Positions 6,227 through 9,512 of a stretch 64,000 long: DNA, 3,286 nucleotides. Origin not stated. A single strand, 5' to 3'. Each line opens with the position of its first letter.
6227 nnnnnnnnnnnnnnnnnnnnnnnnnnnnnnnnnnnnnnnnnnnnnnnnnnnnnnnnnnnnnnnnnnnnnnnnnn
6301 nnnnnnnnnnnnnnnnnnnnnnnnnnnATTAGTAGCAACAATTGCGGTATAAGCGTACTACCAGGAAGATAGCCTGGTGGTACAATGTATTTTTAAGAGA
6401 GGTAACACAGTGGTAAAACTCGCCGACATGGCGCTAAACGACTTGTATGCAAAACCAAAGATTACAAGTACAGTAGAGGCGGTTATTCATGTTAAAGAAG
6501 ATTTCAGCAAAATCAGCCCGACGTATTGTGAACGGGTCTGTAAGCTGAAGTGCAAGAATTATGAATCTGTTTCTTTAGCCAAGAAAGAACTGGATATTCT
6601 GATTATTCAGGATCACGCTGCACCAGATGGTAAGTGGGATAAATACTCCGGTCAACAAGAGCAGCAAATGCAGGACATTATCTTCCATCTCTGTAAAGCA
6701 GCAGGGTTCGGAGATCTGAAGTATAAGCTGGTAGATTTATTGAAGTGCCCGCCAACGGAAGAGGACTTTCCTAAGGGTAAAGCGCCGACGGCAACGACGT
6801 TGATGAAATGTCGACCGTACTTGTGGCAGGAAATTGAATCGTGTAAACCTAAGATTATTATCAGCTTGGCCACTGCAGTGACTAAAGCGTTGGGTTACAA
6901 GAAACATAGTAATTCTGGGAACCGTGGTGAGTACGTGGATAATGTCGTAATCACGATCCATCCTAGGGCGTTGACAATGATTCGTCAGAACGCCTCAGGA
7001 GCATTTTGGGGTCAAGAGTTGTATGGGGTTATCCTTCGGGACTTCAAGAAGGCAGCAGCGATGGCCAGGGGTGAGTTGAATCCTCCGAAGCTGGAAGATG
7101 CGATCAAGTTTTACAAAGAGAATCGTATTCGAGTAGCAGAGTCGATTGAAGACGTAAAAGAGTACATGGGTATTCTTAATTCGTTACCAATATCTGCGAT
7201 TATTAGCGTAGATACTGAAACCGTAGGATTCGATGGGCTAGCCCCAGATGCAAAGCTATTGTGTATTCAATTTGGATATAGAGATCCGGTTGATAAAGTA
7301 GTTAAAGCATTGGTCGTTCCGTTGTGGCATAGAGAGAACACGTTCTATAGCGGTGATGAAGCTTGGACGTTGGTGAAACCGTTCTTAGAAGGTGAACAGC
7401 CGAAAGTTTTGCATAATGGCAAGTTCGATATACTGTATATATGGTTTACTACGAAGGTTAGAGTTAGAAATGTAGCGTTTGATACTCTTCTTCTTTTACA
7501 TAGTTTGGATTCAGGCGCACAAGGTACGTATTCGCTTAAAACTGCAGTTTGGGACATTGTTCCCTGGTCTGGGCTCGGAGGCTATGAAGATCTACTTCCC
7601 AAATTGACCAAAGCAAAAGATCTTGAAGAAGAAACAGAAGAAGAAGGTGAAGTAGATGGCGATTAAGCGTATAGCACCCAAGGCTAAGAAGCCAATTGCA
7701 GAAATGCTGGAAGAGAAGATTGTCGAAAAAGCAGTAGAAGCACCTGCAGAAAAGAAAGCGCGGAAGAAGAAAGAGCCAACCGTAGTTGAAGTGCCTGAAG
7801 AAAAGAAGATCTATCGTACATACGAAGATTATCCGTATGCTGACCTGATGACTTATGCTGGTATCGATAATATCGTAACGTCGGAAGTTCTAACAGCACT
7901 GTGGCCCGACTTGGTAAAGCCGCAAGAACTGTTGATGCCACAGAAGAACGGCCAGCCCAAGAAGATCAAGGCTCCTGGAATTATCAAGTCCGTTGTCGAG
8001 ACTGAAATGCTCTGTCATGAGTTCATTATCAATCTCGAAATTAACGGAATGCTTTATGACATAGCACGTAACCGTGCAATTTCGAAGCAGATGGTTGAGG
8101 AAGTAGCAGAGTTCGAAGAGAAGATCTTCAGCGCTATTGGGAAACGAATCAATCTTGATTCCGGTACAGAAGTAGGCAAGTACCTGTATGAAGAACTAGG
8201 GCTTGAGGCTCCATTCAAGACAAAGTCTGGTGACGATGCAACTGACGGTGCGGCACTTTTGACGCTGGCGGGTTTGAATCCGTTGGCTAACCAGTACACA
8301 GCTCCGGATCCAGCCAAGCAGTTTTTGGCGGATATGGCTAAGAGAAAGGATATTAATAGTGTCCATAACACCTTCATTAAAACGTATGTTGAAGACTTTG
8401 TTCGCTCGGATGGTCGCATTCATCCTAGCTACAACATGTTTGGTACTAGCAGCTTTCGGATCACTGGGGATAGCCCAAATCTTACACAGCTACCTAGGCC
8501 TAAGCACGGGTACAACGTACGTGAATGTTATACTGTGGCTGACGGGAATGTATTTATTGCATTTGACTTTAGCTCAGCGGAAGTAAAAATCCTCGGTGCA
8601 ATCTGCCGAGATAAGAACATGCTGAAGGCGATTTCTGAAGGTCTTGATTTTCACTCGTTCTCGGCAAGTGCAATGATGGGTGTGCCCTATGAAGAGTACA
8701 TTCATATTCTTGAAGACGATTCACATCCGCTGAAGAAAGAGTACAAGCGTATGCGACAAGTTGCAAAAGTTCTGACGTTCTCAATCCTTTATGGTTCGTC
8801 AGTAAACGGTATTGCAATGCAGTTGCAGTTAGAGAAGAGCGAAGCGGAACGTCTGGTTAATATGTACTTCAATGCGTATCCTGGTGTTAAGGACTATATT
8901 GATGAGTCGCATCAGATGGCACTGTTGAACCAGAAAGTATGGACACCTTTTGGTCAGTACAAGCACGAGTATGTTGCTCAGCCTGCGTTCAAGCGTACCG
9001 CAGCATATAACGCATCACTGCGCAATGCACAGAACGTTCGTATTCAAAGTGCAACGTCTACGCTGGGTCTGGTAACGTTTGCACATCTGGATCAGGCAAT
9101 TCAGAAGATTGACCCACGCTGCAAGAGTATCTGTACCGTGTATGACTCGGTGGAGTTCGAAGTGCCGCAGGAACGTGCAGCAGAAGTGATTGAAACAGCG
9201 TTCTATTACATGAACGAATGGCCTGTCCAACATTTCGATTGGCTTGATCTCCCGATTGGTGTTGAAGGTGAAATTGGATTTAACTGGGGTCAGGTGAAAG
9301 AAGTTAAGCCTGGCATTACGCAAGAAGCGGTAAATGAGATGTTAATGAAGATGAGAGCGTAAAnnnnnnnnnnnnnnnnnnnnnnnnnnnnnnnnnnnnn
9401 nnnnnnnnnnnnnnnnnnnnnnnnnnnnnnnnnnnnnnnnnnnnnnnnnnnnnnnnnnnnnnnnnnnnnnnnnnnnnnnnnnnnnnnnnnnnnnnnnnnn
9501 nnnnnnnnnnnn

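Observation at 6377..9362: Family A DNA polymerase split into two translationally coupled polypeptides, with the exonuclease active site divided between them, and an N-terminal UDG-like domain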

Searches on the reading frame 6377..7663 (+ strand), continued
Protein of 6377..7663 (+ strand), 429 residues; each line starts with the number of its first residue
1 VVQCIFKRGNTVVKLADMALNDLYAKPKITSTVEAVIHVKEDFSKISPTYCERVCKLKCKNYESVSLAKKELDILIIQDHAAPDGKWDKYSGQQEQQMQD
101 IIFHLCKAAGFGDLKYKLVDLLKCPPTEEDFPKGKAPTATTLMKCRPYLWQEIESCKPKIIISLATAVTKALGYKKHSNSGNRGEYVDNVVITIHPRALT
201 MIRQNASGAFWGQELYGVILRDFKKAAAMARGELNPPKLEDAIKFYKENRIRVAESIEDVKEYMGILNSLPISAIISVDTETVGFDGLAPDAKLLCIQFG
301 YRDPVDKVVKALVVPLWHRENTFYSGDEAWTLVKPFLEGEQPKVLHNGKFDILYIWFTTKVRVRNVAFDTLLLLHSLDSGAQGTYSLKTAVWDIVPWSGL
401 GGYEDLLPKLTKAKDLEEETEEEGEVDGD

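Call 51: find_homologous_proteins(query=P0145, max_evalue=1e-20)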
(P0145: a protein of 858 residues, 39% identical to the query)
Query P0145 (858 aa): 26 proteins with E <= 1e-20 among 8000 candidates.
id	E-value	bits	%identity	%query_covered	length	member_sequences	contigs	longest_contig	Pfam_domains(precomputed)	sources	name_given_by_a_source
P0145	0.0e+0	1973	100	100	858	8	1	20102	PF01612.27,PF00476.27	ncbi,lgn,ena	-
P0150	5.1e-192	658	46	80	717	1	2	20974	PF01612.27,PF03167.26,PF00476.27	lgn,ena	-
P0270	7.9e-80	287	42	44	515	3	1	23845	PF01612.27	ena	-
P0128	6.5e-73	264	38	44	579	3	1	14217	PF01612.27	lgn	-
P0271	1.5e-41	161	28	90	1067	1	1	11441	PF01612.27,PF03167.26,PF00476.27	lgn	-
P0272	2.9e-40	156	27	74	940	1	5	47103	PF01612.27,PF01367.26,PF02739.23,PF22619.3,PF00476.27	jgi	-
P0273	7.7e-37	145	28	43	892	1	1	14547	PF01612.27,PF03167.26,PF00476.27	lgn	-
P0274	1.2e-36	144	28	65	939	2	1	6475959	PF01612.27,PF01367.26,PF02739.23,PF00476.27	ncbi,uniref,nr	ncbi:DNA polymerase I [Gynuella sunshinyii]|uniref:DNA polymerase I n=1 Tax=Gynuella sunshinyii YC62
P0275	6.2e-36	142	26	76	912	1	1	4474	PF01612.27,PF01367.26,PF02739.23,PF00476.27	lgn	-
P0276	3.2e-35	140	26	73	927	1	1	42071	PF01612.27,PF01367.26,PF02739.23,PF22619.3,PF00476.27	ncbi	-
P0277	5.5e-35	139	26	71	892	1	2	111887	PF01612.27,PF01367.26,PF02739.23,PF22619.3,PF00476.27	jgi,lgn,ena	-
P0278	1.5e-33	134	27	73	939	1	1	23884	PF01612.27,PF01367.26,PF02739.23,PF22619.3,PF00476.27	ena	-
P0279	7.7e-33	132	28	65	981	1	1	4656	PF01612.27,PF01367.26,PF02739.23,PF00476.27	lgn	-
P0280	5.8e-32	129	25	75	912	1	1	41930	PF01612.27,PF01367.26,PF02739.23,PF22619.3,PF00476.27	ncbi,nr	ncbi:MAG: DNA polymerase I [Nitrosospira sp.]|nr:DNA polymerase I [Nitrosospira sp.]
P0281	3.0e-31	126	29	45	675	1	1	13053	PF00476.27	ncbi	-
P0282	3.5e-31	126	29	45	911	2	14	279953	PF01367.26,PF02739.23,PF00476.27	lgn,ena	-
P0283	1.9e-30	124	27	71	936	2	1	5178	PF01612.27,PF01367.26,PF02739.23,PF22619.3,PF00476.27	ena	-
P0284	2.4e-30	123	25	74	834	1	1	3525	PF01612.27,PF01367.26,PF02739.23,PF22619.3,PF00476.27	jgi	jgi:DNA polymerase-1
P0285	7.0e-30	122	26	73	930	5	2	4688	PF01612.27,PF01367.26,PF02739.23,PF22619.3,PF00476.27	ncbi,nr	ncbi:MAG: DNA polymerase I [Schleiferiaceae bacterium]|nr:DNA polymerase I [Schleiferiaceae bacteriu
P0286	1.0e-29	121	25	75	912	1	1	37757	PF01612.27,PF01367.26,PF02739.23,PF22619.3,PF00476.27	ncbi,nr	ncbi:MAG: DNA polymerase I [Nitrosomonadaceae bacterium]|nr:DNA polymerase I [Nitrosomonadaceae bact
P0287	1.2e-29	121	25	75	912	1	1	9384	PF01612.27,PF01367.26,PF02739.23,PF22619.3,PF00476.27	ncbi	-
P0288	2.9e-29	120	25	74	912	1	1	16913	PF01612.27,PF01367.26,PF02739.23,PF22619.3,PF00476.27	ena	-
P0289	1.6e-28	117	25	72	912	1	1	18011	PF01612.27,PF01367.26,PF02739.23,PF22619.3,PF00476.27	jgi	-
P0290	7.4e-28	115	28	48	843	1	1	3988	PF01367.26,PF02739.23,PF00476.27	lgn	-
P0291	7.9e-26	109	27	48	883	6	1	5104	PF01612.27,PF01367.26,PF02739.23,PF22619.3,PF00476.27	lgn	-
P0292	2.4e-22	97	24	72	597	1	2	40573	PF01612.27,PF00476.27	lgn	-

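Call 66: predict_structure(alignment_id=A3)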
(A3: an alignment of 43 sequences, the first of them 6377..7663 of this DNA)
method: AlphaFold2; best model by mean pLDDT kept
length: 429 residues; sequences in the alignment: 43
mean_pLDDT: 87.4   pTM: 0.83
mean pLDDT of the five models: 87.4, 85.9, 84.6, 84.3, 83.7
residues with pLDDT >= 90: 297; 70-90: 85; 50-70: 16; < 50: 31
segments of 3 or more residues with pLDDT < 50: 1-12, 412-429
pLDDT, mean of each block of 10 residues (from residue 1): 35 77 92 91 92 86 89 97 90 93 97 96 91 89 94 97 97 93 91 91 58 85 97 93 95 98 98 95 92 96 95 95 95 97 94 96 94 80 78 91 79 42 32
secondary structure, 60 per line:
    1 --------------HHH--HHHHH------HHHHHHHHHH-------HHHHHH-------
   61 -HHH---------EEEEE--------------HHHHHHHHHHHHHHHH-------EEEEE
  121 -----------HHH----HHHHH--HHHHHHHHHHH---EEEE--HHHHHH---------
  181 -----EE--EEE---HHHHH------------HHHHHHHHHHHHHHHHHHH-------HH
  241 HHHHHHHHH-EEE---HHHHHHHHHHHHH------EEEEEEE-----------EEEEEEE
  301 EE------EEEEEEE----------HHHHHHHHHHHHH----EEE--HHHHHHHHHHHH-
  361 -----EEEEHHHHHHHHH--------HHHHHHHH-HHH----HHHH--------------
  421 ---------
elements in order: H20-24 H31-40 H48-53 E74-78 H93-108 E116-120 H139-143 H146-156 E160-163 H166-171 E190-192 H196-200 H213-231 H239-249 E251-253 H257-269 E276-282 E294-302 E309-315 H326-338 E343-345 H348-359 E366-369 H370-378 H387-394 H403-406

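Call 69: fold_search(model_id=the predicted structure, library=pdb)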
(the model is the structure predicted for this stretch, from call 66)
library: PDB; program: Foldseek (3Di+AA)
matches with E <= 10: 1026; with E <= 0.001: 65
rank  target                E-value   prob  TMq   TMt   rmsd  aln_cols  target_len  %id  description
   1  1kln_A                6.6e-07  1.00  0.30  0.22   2.5       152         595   24  DNA POLYMERASE I KLENOW FRAGMENT (E.C.2.7.7.7) MUTANT/DNA COMPLEX (released 1994-11-30)
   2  8iiq                  8.8e-07  1.00  0.32  0.63   5.9       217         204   18  MsmUdgX H109S/E52N double mutant (released 2023-06-21)
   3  4zbx                  1.1e-06  1.00  0.30  0.62   5.2       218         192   19  Family 4 uracil-DNA glycosylase from Sulfolobus tokodaii (free form, X-ray wavelength=0.9000) (released 2015-09-09)
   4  8iil                  1.2e-06  1.00  0.32  0.60   6.0       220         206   17  Complex form of MsmUdgX H109G mutant and uracil- obtained from uracil DNA (ttUtt) post its cleavage by MsmUdgX H109G (released 2023-06-21)
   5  6l5b                  1.4e-06  1.00  0.31  0.58   5.5       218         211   16  The structure of the UdgX mutant H109E at a post-excision state (released 2020-10-28)
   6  8oo6_A                1.5e-06  1.00  0.28  0.20   3.1       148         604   25  Pol I bound to extended and displaced DNA section - closed conformation (released 2023-08-09)
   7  8iif                  1.5e-06  1.00  0.30  0.59   4.4       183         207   18  H109A mutant of uracil DNA glycosylase X (released 2023-06-21)
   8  6ioc                  1.6e-06  1.00  0.31  0.59   4.8       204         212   19  The structure of the H109Q mutant of UdgX in complex with uracil (released 2019-07-24)
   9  8iih                  1.7e-06  1.00  0.32  0.61   6.3       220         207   19  H109C mutant of uracil DNA glycosylase X (released 2023-06-21)
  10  6l6s_A                1.7e-06  1.00  0.31  0.58   5.7       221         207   17  The structure of the UdgX mutant H109E crosslinked to single-stranded DNA (released 2020-11-04)
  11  8iis                  1.8e-06  1.00  0.32  0.57   5.2       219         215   17  MsmUdgX H109S/R184A double mutant (released 2023-06-21)
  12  1l9g                  2.1e-06  1.00  0.30  0.62   5.6       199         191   21  CRYSTAL STRUCTURE OF URACIL-DNA GLYCOSYLASE FROM T. MARITIMA (released 2003-05-27)
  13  8iin                  2.2e-06  1.00  0.31  0.58   6.3       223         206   18  Complex form of MsmUdgX H109K mutant and uracil- obtained from uracil DNA (ttUtt) post its cleavage by MsmUdgX H109K (released 2023-06-21)
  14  6ajr                  2.3e-06  1.00  0.30  0.58   5.7       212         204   18  Complex form of Uracil DNA glycosylase X and uracil (released 2019-05-29)
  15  6iob                  2.8e-06  1.00  0.30  0.57   6.1       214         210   18  The structure of the H109A mutant of UdgX in complex with uracil (released 2019-07-24)
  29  1vk2                  6.6e-06  1.00  0.30  0.63   5.3       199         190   22  Crystal structure of Uracil-DNA glycosylase (TM0511) from Thermotoga maritima at 1.90 A resolution (released 2004-05-04)
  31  1ui0                  9.3e-06  1.00  0.29  0.59   5.0       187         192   19  Crystal Structure Of Uracil-DNA Glycosylase From Thermus Thermophilus HB8 (released 2003-10-14)
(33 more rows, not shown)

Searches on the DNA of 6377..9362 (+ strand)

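Call 5: search_dna_similar(query=window:6377-9362:+, collection=phages, mode=near, max_rows=30)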
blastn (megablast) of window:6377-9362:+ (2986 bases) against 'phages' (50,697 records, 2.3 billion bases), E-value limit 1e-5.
No match.

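Call 16: search_rna_families(sources=[L003, L004, L001], threshold=evalue, max_evalue=0.1)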
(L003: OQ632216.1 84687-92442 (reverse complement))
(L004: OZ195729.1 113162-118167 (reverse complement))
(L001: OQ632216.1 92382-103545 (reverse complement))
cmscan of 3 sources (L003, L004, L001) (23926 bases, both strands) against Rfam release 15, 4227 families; matches with E-value up to 0.1: 2.
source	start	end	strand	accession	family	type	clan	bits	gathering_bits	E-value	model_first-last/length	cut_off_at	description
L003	3916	4187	+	RF00028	Intron_gpI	Intron;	-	58.9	50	8e-13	1-253/253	no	Group I catalytic intron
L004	2402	2920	+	RF00028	Intron_gpI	Intron;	-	45.3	50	9.5e-09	1-253/253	no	Group I catalytic intron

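Call 43: search_rna_families(sources=[L034, L040, L057, L058, L060], threshold=evalue, max_evalue=0.1)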
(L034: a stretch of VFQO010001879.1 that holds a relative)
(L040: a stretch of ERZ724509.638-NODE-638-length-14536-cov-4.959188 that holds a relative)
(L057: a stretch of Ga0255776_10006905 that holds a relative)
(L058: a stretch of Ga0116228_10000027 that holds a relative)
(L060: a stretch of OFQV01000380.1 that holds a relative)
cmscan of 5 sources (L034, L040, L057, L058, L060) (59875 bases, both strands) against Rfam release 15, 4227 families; matches with E-value up to 0.1: 8.
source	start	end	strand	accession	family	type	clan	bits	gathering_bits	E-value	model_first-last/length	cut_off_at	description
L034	8876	8948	+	RF00005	tRNA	Gene; tRNA;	CL00001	68.3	29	8.8e-13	1-71/71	no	tRNA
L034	11592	11663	+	RF00005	tRNA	Gene; tRNA;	CL00001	66.5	29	2.7e-12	1-71/71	no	tRNA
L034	4132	4352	+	RF00028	Intron_gpI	Intron;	-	60.2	50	8.5e-13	1-253/253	no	Group I catalytic intron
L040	12499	12571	+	RF00005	tRNA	Gene; tRNA;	CL00001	58.1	29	5.4e-10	1-71/71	no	tRNA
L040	12709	12794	+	RF00005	tRNA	Gene; tRNA;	CL00001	50.4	29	7.2e-08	1-71/71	no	tRNA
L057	7835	8520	+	RF00028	Intron_gpI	Intron;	-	38.2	50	3.3e-06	1-253/253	no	Group I catalytic intron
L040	12617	12682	+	RF00005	tRNA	Gene; tRNA;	CL00001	31.8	29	0.0094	5-66/71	no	tRNA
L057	7319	7529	+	RF00028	Intron_gpI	Intron;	-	29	50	0.0019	1-253/253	no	Group I catalytic intron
